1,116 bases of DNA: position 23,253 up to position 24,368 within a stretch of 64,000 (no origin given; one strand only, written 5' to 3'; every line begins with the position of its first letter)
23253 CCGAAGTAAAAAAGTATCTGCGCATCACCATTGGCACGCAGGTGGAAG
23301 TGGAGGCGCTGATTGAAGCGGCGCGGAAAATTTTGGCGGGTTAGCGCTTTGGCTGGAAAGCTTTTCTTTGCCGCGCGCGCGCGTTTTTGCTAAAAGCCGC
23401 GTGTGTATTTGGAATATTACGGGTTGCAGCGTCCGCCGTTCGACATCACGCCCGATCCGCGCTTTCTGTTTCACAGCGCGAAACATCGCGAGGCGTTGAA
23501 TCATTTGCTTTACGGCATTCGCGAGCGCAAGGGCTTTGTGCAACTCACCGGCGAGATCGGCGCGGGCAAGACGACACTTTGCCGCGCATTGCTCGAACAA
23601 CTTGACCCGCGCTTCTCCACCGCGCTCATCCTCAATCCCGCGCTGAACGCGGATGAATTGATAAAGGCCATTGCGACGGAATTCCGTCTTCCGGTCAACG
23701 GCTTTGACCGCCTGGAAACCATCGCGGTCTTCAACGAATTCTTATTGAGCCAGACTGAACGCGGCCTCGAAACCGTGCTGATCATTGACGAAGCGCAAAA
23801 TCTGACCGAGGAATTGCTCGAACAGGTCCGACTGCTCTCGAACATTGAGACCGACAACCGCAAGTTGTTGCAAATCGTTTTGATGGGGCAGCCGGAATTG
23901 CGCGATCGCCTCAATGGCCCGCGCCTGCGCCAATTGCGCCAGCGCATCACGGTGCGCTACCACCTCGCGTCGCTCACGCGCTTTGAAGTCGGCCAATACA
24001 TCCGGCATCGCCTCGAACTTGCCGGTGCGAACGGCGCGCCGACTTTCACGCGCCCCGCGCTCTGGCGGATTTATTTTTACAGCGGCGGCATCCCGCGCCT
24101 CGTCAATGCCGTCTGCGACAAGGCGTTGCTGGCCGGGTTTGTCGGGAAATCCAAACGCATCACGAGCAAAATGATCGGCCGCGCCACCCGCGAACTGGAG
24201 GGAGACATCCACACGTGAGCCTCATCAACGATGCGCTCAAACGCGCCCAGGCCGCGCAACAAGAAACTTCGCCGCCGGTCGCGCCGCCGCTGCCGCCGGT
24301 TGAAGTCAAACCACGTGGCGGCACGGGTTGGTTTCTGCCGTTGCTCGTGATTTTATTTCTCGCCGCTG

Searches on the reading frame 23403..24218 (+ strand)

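Call 3: search_protein_families(library=pfam, proteins=[window:23403-24218:+], max_evalue=0.1)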
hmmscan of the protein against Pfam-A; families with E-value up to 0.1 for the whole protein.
window:23403-24218:+ (271 aa): 31 families (the best 25 are shown)
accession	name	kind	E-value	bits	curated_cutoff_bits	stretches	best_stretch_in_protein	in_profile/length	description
PF13401.12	AAA_22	-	2.9e-28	99.2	27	1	41-170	3-130/130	AAA domain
PF13191.12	AAA_16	-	1.1e-10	42.7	32.6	1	26-151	6-161/167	AAA ATPase domain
PF13604.12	AAA_30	-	1.7e-05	25.1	27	1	40-199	15-161/191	AAA domain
PF02367.23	TsaE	-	6e-05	23.4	26.6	1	27-68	5-46/128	Threonylcarbamoyl adenosine biosynthesis protein TsaE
PF13245.12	AAA_19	-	0.00027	21.5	25.1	1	44-159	12-121/134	AAA domain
PF00005.33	ABC_tran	-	0.00042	21.4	25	1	45-83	13-51/137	ABC transporter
PF20703.3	nSTAND1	-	0.00054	20.1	27.1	1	31-213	22-209/379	Novel STAND NTPase 1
PF02492.25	cobW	-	0.00072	19.6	20.7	1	47-80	4-37/180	CobW/HypB/UreG, nucleotide-binding domain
PF00004.35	AAA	-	0.00094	20.1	21.2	1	48-138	3-73/131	ATPase family associated with various cellular activities (AAA)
PF02562.22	PhoH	-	0.0014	18.6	27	0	124-204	121-196/205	PhoH-like protein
PF13173.12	AAA_14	-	0.0022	18.5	27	1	46-147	5-86/129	AAA domain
PF07728.20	AAA_5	-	0.0022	18.4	22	1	48-150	4-95/139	AAA domain (dynein-related subfamily)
PF20720.3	nSTAND3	-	0.0023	18.1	27.2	1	41-67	15-41/155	Novel STAND NTPase 3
PF13481.12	AAA_25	-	0.0023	18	27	1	27-60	17-50/195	AAA domain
PF25199.1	nSTAND_NTPase5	-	0.0032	17.7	34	0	40-64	38-62/145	Novel STAND NTPase 5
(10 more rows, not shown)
